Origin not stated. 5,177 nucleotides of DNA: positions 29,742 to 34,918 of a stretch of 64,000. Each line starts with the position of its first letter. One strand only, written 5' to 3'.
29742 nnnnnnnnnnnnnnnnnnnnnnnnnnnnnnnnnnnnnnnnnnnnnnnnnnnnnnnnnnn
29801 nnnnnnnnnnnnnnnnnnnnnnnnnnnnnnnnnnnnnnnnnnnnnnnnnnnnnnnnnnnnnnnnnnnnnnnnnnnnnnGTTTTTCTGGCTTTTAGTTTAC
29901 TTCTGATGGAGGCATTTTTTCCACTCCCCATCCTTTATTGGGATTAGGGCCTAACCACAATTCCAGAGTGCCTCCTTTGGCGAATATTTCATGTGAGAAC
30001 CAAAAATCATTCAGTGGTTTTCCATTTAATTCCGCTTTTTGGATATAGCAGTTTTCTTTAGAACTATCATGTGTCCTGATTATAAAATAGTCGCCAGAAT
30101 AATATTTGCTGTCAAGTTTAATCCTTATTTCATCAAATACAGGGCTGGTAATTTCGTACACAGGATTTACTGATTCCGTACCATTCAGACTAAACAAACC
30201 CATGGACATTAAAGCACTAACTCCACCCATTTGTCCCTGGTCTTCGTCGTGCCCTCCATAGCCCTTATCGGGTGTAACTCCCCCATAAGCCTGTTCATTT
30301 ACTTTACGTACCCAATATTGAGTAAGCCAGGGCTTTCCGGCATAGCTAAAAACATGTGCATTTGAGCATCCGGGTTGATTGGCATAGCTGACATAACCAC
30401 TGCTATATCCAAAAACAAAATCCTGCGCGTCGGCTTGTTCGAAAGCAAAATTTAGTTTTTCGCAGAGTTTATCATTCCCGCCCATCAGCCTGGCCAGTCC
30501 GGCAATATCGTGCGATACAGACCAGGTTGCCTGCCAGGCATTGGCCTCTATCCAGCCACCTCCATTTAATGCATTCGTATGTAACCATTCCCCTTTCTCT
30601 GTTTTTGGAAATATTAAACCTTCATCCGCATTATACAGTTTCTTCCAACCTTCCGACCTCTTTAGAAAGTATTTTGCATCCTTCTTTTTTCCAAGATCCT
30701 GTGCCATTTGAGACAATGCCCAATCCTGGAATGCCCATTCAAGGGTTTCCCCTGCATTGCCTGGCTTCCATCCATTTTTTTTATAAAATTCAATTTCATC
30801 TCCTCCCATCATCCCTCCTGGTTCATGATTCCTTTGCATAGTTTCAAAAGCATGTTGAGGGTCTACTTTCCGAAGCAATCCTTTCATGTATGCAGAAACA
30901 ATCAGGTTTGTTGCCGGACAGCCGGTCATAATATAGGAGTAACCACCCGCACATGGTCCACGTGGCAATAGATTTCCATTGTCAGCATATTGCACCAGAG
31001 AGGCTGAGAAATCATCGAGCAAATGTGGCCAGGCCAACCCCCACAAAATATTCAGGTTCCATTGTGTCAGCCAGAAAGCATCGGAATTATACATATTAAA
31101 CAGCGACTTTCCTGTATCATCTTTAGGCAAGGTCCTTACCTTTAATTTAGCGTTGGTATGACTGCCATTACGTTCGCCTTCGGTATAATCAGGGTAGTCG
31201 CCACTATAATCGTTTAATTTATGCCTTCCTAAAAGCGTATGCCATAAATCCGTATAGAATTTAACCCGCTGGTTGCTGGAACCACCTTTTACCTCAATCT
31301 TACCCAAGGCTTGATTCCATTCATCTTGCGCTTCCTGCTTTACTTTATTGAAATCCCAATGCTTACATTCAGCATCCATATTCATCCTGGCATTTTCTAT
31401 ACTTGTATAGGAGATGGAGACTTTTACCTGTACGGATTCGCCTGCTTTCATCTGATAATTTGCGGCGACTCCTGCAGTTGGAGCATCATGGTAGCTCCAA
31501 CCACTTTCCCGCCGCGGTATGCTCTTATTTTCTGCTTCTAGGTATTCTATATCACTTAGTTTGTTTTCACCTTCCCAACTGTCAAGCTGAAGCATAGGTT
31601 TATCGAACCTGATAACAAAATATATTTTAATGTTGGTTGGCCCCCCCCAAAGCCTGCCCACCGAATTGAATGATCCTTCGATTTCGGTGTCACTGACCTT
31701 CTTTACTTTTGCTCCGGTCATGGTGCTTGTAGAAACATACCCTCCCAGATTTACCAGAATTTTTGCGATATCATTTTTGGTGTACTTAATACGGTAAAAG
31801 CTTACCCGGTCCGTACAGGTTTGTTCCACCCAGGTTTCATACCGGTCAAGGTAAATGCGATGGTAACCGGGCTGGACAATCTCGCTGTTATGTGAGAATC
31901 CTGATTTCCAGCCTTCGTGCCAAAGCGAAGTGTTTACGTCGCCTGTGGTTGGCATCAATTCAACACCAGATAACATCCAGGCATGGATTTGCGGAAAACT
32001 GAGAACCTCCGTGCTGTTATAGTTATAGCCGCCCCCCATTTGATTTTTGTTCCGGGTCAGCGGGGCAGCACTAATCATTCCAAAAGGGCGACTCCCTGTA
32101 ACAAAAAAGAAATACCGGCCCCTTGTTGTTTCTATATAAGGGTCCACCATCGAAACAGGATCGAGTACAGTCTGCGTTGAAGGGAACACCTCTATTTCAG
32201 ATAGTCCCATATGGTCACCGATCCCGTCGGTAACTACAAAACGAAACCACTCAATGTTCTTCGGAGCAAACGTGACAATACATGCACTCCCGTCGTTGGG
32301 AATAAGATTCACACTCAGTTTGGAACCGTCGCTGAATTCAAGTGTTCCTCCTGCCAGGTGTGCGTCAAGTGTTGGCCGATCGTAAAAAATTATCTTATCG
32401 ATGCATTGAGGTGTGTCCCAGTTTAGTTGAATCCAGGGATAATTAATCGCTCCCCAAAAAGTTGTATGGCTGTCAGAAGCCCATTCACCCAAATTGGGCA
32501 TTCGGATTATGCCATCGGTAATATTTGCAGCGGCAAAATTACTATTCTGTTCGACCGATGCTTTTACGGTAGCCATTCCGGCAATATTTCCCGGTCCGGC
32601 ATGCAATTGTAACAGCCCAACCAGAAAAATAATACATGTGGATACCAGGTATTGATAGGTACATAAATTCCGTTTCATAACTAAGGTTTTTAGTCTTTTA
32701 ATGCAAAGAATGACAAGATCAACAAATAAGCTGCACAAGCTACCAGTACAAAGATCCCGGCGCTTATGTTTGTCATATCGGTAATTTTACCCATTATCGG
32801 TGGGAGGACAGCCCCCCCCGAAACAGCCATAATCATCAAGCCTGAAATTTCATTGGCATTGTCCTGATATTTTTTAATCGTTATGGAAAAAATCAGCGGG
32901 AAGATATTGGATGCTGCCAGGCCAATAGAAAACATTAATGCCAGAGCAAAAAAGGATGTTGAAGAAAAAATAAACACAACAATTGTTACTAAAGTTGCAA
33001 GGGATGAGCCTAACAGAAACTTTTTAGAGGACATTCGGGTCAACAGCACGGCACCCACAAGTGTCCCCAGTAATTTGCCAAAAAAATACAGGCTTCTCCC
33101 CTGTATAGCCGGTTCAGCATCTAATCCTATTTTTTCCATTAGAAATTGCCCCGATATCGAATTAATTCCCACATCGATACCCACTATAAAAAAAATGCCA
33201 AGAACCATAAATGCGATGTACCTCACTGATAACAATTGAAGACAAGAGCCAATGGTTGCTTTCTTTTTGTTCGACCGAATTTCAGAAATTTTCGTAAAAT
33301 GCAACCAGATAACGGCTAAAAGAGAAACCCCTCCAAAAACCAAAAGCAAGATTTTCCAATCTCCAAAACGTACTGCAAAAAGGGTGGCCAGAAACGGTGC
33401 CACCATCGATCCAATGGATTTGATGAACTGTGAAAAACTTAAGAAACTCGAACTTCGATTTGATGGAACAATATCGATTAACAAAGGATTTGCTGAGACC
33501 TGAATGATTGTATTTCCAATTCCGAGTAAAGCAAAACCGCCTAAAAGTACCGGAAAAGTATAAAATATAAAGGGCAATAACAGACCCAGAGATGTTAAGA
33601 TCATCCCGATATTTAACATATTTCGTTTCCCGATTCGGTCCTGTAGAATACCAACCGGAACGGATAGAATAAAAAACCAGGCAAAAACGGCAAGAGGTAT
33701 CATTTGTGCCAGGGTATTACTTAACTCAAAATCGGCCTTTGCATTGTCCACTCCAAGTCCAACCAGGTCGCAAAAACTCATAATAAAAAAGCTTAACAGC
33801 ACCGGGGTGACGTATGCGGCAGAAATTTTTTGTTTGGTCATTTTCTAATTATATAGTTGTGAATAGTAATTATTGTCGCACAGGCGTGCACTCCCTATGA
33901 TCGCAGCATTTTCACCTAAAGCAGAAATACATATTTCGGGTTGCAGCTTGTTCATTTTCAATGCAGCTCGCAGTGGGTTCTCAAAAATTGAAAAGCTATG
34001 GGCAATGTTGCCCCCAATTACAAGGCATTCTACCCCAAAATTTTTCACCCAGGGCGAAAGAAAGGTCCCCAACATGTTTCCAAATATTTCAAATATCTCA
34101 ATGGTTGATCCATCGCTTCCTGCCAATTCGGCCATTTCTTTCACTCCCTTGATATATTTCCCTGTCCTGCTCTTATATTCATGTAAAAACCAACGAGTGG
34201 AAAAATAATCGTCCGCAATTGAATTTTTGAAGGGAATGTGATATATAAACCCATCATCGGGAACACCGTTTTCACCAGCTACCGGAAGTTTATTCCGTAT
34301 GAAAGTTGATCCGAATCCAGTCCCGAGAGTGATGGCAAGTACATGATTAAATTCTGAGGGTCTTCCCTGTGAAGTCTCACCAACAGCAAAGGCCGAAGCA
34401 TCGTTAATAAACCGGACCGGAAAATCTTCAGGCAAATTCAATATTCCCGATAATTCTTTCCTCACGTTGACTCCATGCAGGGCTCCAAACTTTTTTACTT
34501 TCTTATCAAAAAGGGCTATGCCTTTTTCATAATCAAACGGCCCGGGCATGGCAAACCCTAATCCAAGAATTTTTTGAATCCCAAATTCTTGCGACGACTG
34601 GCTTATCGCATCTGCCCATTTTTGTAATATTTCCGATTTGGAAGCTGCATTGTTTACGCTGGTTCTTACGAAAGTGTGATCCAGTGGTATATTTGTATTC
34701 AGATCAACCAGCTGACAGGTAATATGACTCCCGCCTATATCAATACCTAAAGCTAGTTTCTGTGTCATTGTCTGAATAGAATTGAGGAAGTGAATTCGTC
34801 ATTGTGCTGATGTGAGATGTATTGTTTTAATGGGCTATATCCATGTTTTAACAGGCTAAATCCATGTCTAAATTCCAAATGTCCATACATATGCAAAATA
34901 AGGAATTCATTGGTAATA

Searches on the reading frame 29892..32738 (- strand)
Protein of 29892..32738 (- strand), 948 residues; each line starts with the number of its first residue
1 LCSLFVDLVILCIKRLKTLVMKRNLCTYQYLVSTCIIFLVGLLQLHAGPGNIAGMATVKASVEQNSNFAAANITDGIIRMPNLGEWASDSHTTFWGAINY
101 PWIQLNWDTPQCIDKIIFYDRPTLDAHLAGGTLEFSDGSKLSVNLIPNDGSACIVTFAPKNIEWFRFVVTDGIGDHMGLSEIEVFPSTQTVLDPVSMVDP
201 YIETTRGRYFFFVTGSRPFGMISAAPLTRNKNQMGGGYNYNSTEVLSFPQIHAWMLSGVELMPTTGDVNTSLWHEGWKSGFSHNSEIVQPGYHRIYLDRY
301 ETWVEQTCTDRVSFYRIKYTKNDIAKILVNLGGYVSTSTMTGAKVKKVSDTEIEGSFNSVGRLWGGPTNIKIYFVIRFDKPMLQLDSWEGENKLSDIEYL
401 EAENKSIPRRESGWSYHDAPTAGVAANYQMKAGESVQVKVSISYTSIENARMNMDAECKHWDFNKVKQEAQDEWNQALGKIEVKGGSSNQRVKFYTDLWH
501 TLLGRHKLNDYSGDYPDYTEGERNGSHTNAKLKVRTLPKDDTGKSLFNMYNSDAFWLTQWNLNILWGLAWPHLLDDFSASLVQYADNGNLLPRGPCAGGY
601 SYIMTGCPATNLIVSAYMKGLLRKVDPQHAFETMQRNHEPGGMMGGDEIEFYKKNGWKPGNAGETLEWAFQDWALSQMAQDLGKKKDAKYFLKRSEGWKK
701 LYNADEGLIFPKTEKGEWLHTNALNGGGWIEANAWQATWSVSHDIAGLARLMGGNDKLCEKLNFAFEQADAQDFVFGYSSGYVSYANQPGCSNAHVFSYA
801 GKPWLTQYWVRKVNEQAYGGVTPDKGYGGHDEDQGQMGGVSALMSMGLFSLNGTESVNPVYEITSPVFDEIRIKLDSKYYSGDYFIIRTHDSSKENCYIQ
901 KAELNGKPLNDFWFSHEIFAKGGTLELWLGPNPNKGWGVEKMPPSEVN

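Call 8: search_protein_families(library=pfam, proteins=[window:29892-32738:-], max_evalue=0.001)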
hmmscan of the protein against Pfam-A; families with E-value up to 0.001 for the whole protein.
window:29892-32738:- (948 aa): 3 families
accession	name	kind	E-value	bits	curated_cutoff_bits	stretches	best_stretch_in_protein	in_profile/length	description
PF07971.18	Glyco_hydro_92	-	2.4e-123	413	24.6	1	449-930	1-463/464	Glycosyl hydrolase family 92 catalytic domain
PF17678.7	Glyco_hydro_92N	-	6.1e-51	174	34.5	1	197-443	1-236/236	Glycosyl hydrolase family 92 N-terminal domain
PF24135.1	DUF7402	-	7.6e-25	88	27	1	51-185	1-133/133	Domain of unknown function (DUF7402)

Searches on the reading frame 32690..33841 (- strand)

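Call 8: search_protein_families(library=pfam, proteins=[window:32690-33841:-], max_evalue=0.001)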
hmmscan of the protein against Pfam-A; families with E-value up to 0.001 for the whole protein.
window:32690-33841:- (383 aa): 2 families
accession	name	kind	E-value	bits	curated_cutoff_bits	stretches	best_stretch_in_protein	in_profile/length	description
PF07690.21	MFS_1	-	1e-36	127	33.4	2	18-345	6-344/347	Major Facilitator Superfamily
PF13347.12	MFS_2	-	0.00013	21.1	27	1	41-125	257-343/427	MFS/sugar transport protein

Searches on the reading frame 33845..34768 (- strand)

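Call 8: search_protein_families(library=pfam, proteins=[window:33845-34768:-], max_evalue=0.001)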
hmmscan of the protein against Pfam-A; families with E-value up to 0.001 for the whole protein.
window:33845-34768:- (307 aa): 1 family
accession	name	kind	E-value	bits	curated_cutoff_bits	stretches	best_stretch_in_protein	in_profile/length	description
PF00480.26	ROK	-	5.4e-23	82.4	22.9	1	7-297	2-291/294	ROK family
